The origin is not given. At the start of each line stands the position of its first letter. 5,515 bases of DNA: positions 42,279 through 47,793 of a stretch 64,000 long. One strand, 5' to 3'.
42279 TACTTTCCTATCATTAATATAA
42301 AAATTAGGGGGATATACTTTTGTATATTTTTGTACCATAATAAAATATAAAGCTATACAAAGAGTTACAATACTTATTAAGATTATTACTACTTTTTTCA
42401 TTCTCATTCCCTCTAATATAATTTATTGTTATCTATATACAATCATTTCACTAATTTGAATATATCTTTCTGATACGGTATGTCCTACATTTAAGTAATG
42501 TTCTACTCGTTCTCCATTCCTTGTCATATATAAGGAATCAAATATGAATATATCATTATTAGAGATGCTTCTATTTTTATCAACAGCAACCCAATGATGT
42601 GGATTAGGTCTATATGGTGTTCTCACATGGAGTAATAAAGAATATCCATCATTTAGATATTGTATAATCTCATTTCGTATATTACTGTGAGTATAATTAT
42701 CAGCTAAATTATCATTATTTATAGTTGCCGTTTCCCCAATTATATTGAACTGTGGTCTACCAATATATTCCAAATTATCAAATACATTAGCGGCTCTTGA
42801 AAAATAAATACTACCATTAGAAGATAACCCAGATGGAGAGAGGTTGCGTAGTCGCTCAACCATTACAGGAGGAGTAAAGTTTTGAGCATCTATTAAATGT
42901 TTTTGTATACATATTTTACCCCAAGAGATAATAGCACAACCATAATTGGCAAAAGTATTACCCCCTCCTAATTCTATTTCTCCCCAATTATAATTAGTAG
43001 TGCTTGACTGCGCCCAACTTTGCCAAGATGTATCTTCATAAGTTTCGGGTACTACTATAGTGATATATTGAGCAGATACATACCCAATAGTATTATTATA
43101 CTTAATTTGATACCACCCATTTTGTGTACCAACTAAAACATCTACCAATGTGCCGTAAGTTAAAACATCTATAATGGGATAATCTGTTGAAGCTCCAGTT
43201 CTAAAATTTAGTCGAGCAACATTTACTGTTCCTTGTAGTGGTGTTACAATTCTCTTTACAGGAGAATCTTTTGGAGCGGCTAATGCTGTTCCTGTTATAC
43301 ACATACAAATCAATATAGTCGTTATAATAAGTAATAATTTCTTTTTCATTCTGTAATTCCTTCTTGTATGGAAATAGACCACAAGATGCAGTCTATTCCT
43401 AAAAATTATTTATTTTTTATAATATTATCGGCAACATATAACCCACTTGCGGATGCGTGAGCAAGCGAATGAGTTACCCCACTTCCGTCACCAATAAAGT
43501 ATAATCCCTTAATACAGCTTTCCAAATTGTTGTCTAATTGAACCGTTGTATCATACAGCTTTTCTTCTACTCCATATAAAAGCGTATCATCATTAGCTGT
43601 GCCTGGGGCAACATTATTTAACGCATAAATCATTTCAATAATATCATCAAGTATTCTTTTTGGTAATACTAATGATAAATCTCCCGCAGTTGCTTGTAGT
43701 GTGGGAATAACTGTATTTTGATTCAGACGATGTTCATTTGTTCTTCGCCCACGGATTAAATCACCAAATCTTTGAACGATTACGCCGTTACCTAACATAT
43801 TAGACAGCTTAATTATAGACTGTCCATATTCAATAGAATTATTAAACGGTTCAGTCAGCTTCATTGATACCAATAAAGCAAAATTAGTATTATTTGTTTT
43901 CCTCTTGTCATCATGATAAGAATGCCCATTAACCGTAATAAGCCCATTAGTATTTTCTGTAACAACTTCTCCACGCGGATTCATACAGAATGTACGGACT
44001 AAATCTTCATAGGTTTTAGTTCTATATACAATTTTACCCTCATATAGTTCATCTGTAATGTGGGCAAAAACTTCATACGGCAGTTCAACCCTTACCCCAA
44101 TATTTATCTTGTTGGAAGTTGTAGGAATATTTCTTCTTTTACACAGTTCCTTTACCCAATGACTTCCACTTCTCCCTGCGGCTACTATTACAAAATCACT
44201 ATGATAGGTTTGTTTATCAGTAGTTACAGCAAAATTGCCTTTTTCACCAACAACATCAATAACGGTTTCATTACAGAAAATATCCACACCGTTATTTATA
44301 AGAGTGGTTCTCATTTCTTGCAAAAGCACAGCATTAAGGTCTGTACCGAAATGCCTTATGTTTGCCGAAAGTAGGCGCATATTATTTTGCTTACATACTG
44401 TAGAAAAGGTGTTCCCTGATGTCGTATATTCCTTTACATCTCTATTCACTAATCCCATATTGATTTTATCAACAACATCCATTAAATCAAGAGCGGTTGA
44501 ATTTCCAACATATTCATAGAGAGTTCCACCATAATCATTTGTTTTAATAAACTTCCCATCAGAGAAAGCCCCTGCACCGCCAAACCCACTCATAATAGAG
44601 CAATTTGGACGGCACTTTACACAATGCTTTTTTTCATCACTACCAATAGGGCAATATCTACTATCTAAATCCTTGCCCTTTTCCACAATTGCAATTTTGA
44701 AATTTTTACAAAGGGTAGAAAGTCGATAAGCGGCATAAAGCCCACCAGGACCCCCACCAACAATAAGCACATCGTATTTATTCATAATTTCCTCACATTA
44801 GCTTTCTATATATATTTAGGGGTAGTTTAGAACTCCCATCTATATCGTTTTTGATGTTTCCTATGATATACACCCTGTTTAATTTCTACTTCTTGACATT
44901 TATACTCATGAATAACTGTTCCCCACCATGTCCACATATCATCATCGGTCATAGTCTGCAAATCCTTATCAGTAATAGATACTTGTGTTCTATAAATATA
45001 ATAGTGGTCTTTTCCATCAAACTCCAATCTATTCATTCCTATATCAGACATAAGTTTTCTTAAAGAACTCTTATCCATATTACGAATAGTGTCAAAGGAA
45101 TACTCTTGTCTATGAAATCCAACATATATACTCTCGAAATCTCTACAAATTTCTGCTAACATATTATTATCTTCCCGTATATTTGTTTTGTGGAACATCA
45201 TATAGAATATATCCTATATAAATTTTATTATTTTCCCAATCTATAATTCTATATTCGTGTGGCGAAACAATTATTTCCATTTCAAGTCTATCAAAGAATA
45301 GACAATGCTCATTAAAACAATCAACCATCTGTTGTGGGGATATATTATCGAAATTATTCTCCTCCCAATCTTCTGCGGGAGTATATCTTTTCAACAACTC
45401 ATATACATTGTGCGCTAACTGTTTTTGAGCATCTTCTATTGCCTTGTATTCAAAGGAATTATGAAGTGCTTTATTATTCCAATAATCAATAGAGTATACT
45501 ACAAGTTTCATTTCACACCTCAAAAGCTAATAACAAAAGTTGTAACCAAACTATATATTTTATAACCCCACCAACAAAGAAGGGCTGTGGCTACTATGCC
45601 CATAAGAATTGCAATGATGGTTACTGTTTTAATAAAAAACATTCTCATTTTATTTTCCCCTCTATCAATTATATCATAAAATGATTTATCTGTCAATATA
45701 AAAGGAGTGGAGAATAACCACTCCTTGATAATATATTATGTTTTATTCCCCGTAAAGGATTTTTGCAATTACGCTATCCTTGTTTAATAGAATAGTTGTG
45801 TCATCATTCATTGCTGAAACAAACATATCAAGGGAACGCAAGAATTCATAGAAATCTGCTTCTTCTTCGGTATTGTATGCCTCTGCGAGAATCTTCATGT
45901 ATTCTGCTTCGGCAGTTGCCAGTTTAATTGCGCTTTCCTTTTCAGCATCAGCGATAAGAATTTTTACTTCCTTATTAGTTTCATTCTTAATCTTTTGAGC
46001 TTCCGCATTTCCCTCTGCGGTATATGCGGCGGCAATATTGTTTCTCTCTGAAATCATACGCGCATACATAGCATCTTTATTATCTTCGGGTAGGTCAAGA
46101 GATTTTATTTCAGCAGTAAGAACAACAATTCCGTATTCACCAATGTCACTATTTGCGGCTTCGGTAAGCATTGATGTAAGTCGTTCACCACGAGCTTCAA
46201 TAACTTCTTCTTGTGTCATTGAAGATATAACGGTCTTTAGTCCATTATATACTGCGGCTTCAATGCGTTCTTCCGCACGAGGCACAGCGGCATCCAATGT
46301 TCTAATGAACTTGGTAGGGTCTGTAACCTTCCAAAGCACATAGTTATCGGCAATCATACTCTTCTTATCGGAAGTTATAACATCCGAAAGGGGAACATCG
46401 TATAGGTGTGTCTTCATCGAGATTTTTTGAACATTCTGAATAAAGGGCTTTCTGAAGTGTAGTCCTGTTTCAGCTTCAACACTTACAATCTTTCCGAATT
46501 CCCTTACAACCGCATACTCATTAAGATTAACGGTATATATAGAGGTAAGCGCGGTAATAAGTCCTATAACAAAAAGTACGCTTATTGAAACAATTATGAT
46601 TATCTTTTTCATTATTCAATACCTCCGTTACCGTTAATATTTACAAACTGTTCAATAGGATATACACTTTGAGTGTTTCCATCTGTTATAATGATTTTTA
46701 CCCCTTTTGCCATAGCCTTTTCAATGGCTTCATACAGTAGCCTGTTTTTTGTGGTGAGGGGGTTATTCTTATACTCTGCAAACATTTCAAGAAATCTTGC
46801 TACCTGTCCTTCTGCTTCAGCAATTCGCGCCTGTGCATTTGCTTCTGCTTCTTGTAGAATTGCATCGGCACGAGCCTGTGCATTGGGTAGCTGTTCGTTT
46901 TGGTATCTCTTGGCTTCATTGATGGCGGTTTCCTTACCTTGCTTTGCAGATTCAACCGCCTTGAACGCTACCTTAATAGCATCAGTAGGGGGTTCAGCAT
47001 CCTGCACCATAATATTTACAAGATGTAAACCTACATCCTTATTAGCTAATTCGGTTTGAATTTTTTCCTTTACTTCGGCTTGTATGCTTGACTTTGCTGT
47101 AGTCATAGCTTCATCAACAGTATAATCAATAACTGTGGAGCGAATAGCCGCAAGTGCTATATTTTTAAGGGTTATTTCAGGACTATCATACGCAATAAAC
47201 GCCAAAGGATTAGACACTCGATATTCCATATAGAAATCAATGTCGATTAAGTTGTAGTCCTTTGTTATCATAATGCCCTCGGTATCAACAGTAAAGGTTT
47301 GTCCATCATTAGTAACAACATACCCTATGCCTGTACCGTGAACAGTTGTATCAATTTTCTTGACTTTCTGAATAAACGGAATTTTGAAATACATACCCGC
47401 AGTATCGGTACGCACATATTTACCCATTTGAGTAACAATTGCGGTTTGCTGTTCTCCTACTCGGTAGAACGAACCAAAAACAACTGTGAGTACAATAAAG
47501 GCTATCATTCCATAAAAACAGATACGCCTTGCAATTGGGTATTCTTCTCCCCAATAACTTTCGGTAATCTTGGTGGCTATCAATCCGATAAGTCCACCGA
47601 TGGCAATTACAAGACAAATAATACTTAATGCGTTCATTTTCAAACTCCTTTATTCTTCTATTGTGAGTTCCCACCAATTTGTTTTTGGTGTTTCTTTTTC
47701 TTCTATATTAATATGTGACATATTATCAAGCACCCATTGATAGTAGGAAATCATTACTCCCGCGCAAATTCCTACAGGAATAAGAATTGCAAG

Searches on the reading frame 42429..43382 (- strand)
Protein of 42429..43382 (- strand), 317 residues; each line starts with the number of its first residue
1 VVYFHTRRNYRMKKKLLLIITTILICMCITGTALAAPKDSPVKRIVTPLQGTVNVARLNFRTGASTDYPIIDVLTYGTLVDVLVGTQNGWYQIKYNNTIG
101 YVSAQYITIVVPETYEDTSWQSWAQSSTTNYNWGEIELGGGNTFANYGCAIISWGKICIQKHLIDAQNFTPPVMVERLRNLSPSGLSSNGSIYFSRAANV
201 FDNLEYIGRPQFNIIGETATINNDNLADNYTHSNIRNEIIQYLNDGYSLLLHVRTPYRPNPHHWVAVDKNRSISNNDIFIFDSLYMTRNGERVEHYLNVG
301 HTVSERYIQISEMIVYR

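Call 18: search_protein_families(library=pfam, proteins=[window:42429-43382:-], max_evalue=0.01)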
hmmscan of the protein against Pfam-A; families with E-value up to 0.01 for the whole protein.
window:42429-43382:- (317 aa): 2 families
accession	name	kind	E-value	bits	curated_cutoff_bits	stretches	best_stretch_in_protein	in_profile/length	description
PF08239.17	SH3_3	-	2.4e-14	53.7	27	1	57-107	2-53/54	Bacterial SH3 domain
PF06347.19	SH3_4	-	0.0051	17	24.1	0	56-104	3-51/56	Bacterial SH3 domain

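Call 19: search_protein_families(library=phrogs, proteins=[window:42429-43382:-], max_evalue=0.001)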
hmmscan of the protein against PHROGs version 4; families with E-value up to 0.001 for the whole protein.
window:42429-43382:- (317 aa): 1 family
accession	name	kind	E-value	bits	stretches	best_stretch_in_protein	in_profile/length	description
phrog_1794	-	lysis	5.9e-07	30.2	1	52-110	271-330/336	amidase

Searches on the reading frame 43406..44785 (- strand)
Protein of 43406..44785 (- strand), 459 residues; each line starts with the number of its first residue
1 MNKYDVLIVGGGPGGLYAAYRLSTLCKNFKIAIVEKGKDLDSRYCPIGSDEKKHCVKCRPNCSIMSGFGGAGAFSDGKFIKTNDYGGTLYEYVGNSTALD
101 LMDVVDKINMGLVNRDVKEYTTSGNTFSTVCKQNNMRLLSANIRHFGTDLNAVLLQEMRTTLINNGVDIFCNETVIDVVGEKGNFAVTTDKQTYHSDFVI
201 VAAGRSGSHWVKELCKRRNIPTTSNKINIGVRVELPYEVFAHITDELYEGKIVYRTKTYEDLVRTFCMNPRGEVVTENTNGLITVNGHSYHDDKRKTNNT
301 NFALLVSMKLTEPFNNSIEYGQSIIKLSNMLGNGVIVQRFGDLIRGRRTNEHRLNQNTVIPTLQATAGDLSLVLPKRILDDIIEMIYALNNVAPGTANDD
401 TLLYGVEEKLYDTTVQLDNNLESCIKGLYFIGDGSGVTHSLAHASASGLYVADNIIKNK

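Call 18: search_protein_families(library=pfam, proteins=[window:43406-44785:-], max_evalue=0.01)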
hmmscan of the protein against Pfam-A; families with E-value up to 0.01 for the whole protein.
window:43406-44785:- (459 aa): 11 families
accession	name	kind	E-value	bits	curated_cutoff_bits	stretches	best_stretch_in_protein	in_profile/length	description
PF21688.3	FAD-depend_C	-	3.3e-14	54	27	1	252-408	36-195/197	FAD-dependent protein, C-terminal domain-like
PF07992.20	Pyr_redox_2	-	1.2e-13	51.6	26.1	2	4-44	1-39/291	Pyridine nucleotide-disulphide oxidoreductase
PF13738.12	Pyr_redox_3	-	8.8e-11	42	30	1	114-205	33-134/305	Pyridine nucleotide-disulphide oxidoreductase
PF01266.30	DAO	-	4e-09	36.9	27.9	2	154-212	151-207/353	FAD dependent oxidoreductase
PF03486.20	HI0933_like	-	1.1e-06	28.8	50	0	5-40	2-35/244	HI0933-like protein Rossmann domain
PF01134.28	GIDA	-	2.4e-06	27.3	22.1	1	166-455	110-383/391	Glucose inhibited division protein A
PF13450.12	NAD_binding_8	-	6.4e-06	26.8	21.9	1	8-40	1-31/68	NAD(P)-binding Rossmann-like domain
PF01946.23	Thi4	-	9.4e-06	25.5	26.2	1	4-36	18-49/235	Thi4 family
PF00890.30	FAD_binding_2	-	2.6e-05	24.1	20.4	1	5-39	1-33/414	FAD binding domain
PF13454.12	NAD_binding_9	-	5.5e-05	23.6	21.8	0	8-40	2-35/155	FAD-NAD(P)-binding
PF05834.18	Lycopene_cycl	-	0.00024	20.7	23.4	0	5-40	1-36/380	Lycopene cyclase protein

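Call 19: search_protein_families(library=phrogs, proteins=[window:43406-44785:-], max_evalue=0.001)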
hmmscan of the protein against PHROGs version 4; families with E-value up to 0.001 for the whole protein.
window:43406-44785:- (459 aa): 2 families
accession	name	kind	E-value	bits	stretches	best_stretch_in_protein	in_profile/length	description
phrog_12409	-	other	3.7e-18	66.7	1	50-310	36-312/422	dehydrogenase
phrog_6397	-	DNA, RNA and nucleotide metabolism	4.5e-06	26.5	1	1-38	3-38/473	ribonucleotide reductase large subunit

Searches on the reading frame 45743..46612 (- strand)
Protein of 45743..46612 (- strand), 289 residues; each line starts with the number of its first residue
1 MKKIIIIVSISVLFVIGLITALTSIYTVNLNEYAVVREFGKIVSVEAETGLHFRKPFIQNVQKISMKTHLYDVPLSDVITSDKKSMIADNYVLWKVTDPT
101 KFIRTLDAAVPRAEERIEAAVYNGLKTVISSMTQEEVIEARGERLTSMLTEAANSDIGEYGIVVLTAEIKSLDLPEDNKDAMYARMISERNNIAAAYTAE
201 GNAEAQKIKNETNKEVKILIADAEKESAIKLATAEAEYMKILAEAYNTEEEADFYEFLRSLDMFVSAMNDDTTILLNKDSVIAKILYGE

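Call 33: search_protein_families(library=pfam, proteins=[window:45743-46612:-], max_evalue=0.01)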
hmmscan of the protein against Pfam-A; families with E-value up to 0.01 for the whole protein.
window:45743-46612:- (289 aa): 2 families
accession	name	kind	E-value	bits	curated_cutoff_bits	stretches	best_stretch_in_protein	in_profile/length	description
PF01145.31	Band_7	-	1.8e-31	110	23.6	1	27-203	2-176/176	SPFH domain / Band 7 family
PF13421.11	Band_7_1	-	0.0011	19.1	24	1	94-184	109-205/211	SPFH domain-Band 7 family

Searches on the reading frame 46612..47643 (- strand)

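Call 18: search_protein_families(library=pfam, proteins=[window:46612-47643:-], max_evalue=0.01)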
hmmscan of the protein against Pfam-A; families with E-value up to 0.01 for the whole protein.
window:46612-47643:- (343 aa): 1 family
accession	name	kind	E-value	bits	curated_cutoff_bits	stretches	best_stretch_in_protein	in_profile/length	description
PF01145.31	Band_7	-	1.4e-19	71.3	23.6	1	61-245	2-173/176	SPFH domain / Band 7 family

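Call 19: search_protein_families(library=phrogs, proteins=[window:46612-47643:-], max_evalue=0.001)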
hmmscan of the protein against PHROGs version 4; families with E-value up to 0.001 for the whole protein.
window:46612-47643:- (343 aa): 1 family
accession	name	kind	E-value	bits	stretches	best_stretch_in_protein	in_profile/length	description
phrog_200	-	other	2.3e-22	80.6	1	5-335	48-358/379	lipoprotein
